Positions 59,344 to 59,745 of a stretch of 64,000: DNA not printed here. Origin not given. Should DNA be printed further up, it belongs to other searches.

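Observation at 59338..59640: Promoter–leader–31-aa hydrophobic peptide–terminator unit: candidate type I toxin or small membrane protein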

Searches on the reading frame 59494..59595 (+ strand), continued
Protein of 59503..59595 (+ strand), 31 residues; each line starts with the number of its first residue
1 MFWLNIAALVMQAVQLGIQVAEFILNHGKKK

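Call 70: find_encoding_contigs(protein=P0010, flank=4000, max_places=8)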
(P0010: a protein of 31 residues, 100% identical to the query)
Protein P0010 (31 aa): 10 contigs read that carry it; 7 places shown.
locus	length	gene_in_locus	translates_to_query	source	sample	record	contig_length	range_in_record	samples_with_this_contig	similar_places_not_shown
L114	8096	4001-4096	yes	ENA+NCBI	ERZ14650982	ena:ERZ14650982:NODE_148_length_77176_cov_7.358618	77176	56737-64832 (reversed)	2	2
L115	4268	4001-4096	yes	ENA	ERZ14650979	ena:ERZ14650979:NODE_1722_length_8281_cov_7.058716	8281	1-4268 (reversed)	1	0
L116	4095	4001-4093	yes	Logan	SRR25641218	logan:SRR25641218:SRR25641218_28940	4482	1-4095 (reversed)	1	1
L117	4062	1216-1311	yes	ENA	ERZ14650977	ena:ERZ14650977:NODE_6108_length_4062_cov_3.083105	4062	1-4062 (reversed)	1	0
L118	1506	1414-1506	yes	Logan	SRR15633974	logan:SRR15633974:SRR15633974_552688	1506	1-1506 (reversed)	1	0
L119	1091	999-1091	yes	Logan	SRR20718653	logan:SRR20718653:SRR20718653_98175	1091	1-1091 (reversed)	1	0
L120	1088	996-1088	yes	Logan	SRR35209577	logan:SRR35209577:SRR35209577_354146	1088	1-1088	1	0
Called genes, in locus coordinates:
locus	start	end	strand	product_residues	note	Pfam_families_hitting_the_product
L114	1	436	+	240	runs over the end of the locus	PF01128:IspD, PF12804:NTP_transf_3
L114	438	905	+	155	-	PF02542:YgbB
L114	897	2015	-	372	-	PF02073:Peptidase_M29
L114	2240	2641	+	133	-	PF04020:Phage_holin_4_2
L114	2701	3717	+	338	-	PF00670:AdoHcyase_NAD (weak), PF02826:2-Hacid_dh_C, PF03446:NAD_binding_2, PF03807:F420_oxidored (weak), PF07991:KARI_N, PF01450:KARI_C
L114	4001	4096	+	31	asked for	-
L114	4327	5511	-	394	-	PF00202:Aminotran_3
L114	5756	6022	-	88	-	PF07875:Coat_F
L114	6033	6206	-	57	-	-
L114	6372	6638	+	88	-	-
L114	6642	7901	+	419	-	PF04466:Terminase_3, PF17288:Terminase_3C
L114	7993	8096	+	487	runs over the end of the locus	PF05133:SPP1_portal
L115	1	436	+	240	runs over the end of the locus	PF01128:IspD, PF12804:NTP_transf_3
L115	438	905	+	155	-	PF02542:YgbB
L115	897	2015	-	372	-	PF02073:Peptidase_M29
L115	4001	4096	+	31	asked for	-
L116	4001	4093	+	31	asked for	?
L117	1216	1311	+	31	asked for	-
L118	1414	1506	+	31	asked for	?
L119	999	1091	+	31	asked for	?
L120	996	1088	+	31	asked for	?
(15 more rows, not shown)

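Call 84: search_protein_families(library=phrogs, alignment_id=A1, max_evalue=1)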
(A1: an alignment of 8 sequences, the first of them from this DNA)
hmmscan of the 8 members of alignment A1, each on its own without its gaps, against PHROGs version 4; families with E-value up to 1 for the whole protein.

A. member 1, seq(31 aa): 1 family
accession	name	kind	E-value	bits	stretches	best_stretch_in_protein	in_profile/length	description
phrog_6936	-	unknown function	0.11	13.5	1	4-26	20-42/45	-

B. families by the number of members that match (of 8 scanned): 4 families
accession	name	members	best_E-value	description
phrog_17486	-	3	0.012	-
phrog_6936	-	2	0.02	-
phrog_28059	-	1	0.19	-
phrog_25461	-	1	0.33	-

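Call 85: search_protein_families(library=padloc, alignment_id=A1, max_evalue=1)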
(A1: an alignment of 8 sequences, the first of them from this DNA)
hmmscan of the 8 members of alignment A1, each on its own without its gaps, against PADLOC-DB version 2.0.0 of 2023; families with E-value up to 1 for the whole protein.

A. member 1, seq(31 aa): 0 families

B. families by the number of members that match (of 8 scanned): 0 families

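Call 86: search_solved_structures(query=A1, max_evalue=10)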
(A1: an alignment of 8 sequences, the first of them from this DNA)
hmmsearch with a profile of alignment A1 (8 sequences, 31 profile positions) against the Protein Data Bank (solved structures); distinct sequences matched with E-value up to 10: 0.
